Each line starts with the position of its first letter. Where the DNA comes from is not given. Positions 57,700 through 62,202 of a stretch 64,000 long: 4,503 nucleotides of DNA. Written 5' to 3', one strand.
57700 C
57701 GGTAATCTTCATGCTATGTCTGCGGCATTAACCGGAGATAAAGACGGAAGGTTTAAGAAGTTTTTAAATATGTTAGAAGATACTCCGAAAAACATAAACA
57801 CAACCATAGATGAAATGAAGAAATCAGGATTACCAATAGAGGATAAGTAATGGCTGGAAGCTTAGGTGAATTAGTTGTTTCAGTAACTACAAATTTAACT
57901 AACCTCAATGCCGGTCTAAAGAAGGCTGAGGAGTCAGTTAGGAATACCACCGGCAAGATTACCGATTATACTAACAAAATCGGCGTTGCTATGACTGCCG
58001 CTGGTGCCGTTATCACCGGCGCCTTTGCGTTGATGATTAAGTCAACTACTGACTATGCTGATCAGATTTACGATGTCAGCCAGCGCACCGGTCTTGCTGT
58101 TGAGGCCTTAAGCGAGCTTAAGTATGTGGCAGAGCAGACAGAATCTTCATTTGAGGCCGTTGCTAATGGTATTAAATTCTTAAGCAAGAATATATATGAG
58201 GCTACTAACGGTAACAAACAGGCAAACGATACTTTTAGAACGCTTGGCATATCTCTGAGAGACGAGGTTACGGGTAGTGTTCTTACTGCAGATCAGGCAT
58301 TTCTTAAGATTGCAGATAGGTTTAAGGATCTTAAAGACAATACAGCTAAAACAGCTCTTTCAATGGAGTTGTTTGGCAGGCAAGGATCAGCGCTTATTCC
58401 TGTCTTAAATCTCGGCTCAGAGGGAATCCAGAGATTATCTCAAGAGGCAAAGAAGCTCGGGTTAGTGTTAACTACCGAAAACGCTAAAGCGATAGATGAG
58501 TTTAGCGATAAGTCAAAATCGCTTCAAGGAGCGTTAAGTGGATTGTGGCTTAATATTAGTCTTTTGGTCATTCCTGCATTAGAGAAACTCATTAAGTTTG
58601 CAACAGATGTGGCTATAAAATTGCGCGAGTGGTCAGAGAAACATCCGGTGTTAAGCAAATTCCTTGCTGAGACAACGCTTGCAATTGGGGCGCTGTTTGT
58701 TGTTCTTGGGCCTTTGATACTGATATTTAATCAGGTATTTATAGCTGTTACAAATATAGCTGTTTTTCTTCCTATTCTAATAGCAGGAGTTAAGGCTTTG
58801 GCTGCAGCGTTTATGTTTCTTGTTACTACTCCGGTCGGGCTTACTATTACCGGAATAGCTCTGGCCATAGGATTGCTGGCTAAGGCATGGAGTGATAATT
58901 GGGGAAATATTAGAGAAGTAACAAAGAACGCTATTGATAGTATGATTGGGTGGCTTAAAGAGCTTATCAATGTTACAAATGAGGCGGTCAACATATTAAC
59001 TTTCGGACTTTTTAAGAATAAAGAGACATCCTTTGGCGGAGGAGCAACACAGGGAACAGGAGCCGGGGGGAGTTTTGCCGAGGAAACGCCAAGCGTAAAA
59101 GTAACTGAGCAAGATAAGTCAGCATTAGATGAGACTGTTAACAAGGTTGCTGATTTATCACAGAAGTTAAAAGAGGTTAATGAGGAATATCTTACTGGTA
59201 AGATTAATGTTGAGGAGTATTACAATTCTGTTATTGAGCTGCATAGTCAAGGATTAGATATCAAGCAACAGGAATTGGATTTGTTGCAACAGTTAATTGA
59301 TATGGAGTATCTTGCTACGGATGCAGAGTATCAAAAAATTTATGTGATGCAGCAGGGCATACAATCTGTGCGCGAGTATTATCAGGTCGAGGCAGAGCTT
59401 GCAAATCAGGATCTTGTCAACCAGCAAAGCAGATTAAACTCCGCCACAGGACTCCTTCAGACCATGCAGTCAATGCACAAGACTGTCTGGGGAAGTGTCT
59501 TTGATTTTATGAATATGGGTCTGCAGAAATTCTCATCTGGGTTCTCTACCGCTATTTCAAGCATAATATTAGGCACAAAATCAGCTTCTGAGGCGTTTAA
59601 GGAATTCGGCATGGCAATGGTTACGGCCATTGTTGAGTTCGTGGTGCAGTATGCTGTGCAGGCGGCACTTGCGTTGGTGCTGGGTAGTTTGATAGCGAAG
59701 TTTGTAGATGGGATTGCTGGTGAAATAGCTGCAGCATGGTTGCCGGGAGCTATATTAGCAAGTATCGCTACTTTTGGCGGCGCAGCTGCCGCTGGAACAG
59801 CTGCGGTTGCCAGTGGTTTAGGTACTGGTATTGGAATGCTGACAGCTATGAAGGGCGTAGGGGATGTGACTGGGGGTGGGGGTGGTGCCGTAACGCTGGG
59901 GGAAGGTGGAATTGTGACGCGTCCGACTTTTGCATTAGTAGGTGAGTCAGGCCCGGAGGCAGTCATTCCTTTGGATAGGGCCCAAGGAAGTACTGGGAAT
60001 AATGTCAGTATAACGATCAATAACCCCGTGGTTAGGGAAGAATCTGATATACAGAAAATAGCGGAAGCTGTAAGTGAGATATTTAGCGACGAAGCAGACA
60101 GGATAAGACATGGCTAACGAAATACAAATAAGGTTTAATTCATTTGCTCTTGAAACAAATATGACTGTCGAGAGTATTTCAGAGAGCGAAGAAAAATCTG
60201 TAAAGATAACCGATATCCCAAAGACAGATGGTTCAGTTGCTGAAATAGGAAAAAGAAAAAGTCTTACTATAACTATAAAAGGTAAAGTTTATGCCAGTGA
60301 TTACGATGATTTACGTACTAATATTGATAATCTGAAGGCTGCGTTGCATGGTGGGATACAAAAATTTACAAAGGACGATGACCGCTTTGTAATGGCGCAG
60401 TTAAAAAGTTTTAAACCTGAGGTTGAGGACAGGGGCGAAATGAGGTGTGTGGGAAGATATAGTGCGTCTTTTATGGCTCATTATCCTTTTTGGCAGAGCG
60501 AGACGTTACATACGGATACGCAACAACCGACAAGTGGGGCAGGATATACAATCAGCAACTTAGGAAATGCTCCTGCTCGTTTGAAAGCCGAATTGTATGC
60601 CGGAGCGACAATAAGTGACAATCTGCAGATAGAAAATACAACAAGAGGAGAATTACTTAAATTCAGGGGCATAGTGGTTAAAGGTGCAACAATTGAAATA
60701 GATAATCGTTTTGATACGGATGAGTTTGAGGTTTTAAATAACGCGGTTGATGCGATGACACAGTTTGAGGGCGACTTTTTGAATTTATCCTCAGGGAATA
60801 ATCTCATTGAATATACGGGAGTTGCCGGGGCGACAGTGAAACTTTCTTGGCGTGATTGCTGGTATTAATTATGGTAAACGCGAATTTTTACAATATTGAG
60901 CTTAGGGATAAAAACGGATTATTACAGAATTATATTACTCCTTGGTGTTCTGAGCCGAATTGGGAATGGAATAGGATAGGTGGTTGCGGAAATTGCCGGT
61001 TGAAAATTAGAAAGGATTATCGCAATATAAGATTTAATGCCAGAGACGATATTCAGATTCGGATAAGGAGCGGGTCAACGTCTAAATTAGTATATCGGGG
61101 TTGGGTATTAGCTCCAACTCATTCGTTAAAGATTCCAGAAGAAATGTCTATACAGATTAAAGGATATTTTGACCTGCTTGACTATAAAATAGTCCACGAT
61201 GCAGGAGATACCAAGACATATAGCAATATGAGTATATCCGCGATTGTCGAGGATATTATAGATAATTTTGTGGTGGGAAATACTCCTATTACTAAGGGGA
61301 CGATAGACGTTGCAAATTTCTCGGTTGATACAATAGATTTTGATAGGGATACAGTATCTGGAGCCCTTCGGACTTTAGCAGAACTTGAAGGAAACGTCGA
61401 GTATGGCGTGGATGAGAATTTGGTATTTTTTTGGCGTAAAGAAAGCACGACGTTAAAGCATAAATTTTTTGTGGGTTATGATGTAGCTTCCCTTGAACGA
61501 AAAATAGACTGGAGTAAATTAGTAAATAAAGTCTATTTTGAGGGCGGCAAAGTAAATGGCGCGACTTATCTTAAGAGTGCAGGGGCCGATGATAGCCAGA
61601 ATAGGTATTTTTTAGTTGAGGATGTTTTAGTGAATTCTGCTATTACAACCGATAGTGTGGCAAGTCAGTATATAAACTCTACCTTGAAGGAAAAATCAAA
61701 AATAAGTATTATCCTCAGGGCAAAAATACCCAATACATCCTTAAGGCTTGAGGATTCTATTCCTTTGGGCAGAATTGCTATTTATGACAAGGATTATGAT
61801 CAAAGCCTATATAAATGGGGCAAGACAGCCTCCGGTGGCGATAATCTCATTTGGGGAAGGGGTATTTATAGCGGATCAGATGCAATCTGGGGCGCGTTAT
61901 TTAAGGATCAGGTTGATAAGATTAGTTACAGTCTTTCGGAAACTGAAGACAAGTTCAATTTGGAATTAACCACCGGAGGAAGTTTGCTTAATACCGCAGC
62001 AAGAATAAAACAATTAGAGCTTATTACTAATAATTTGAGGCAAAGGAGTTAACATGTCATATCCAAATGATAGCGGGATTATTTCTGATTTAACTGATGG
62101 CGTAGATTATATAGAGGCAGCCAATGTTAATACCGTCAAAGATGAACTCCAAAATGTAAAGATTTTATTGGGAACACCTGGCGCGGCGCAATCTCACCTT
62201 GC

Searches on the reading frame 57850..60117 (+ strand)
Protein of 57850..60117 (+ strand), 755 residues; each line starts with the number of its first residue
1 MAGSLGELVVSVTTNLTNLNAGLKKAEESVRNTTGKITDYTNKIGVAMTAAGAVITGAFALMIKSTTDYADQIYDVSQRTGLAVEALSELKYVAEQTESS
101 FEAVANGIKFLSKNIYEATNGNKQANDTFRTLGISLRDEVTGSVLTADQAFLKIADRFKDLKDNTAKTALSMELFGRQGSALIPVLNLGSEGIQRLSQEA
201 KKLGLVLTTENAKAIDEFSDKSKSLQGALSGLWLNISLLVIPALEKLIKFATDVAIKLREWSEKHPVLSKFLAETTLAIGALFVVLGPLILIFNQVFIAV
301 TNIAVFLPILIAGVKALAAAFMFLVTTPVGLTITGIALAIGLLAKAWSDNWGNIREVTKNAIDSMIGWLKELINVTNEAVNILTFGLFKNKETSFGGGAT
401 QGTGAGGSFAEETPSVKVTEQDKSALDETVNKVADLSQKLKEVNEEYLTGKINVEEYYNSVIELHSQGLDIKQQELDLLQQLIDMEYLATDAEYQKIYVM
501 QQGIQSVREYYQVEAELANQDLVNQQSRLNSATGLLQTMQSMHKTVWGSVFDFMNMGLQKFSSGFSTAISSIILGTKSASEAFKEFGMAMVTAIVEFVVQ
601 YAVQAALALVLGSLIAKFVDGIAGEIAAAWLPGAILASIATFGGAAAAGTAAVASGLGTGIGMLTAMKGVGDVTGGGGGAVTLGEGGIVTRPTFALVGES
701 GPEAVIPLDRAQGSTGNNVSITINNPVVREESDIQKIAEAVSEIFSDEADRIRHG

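Call 51: search_protein_families(library=pfam, proteins=[window:57850-60117:+], max_evalue=0.01)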
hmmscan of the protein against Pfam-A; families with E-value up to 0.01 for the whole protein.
window:57850-60117:+ (755 aa): 1 family
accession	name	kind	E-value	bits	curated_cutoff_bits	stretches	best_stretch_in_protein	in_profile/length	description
PF14178.11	YppF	-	0.0078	16.5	24.7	1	445-468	30-53/59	YppF-like protein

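Call 52: search_protein_families(library=phrogs, proteins=[window:57850-60117:+], max_evalue=0.001)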
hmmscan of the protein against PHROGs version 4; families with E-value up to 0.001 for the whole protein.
window:57850-60117:+ (755 aa): 21 families
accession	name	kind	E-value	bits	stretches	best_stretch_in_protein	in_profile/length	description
phrog_8462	-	tail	3.3e-50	172.5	1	19-743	25-661/672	tail length tape measure protein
phrog_13338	-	unknown function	6.2e-44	151.5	1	23-321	16-293/903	-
phrog_8125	-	tail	3.7e-40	139.5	1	41-384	68-400/578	tail length tape measure protein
phrog_9483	-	tail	2e-35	123.4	1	6-248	5-244/657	tail length tape measure protein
phrog_2854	-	tail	6.6e-32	112.1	2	2-376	3-369/855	tail length tape measure protein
phrog_3981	-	tail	1.3e-26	94.9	1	8-370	7-372/584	tail length tape measure protein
phrog_28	-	tail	4.7e-26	92.7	1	102-529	439-765/1228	tail length tape measure protein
phrog_2276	-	tail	8.8e-26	91.8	1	17-389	44-419/673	tail length tape measure protein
phrog_9388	-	unknown function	1.9e-21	77.5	1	21-260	19-243/615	-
phrog_10574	-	tail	1.6e-18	67.8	1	7-218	5-224/640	tail length tape measure protein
phrog_22443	-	unknown function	1.7e-18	67.2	1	1-291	1-291/1064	-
phrog_12798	-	tail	4.7e-16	59.2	1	533-710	784-969/1031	tail length tape measure protein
phrog_1107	-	tail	9e-16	58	1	427-677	880-1146/1252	tail length tape measure protein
phrog_1272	-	tail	1.3e-14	54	1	117-625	430-879/1606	tail length tape measure protein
phrog_12506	-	tail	2.7e-14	54.2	1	20-172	19-162/218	tail length tape measure protein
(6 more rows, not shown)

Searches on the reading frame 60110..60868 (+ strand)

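Call 51: search_protein_families(library=pfam, proteins=[window:60110-60868:+], max_evalue=0.01)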
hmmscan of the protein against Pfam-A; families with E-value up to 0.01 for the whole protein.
window:60110-60868:+ (252 aa): 2 families
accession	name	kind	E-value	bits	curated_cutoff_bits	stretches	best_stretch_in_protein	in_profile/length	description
PF22768.1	SPP1_Dit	-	4.2e-07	30.5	25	1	152-251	2-97/97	Siphovirus-type tail component, C-terminal domain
PF05709.17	Sipho_tail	-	0.007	17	24.2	0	17-76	13-72/118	Phage tail protein RIFT-related domain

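Call 52: search_protein_families(library=phrogs, proteins=[window:60110-60868:+], max_evalue=0.001)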
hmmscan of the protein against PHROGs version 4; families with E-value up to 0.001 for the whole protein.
window:60110-60868:+ (252 aa): 2 families
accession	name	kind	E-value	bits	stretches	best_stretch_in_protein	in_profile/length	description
phrog_33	-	tail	3.8e-22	80.1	1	28-249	66-275/651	distal tail protein Dit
phrog_31951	-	unknown function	0.00018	22.6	1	181-239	102-156/173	-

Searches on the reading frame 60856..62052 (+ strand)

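Call 51: search_protein_families(library=pfam, proteins=[window:60856-62052:+], max_evalue=0.01)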
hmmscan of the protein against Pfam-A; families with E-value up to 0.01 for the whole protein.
window:60856-62052:+ (398 aa): 1 family
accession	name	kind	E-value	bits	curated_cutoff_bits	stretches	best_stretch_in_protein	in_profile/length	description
PF24032.1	YQBQ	-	0.0068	16.3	27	0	35-143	2-98/294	YQBQ-like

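Call 52: search_protein_families(library=phrogs, proteins=[window:60856-62052:+], max_evalue=0.001)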
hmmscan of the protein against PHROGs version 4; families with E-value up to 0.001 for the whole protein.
window:60856-62052:+ (398 aa): 1 family
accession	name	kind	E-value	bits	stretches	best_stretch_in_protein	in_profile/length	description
phrog_6185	-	unknown function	3.2e-06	26.8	1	157-286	288-420/647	-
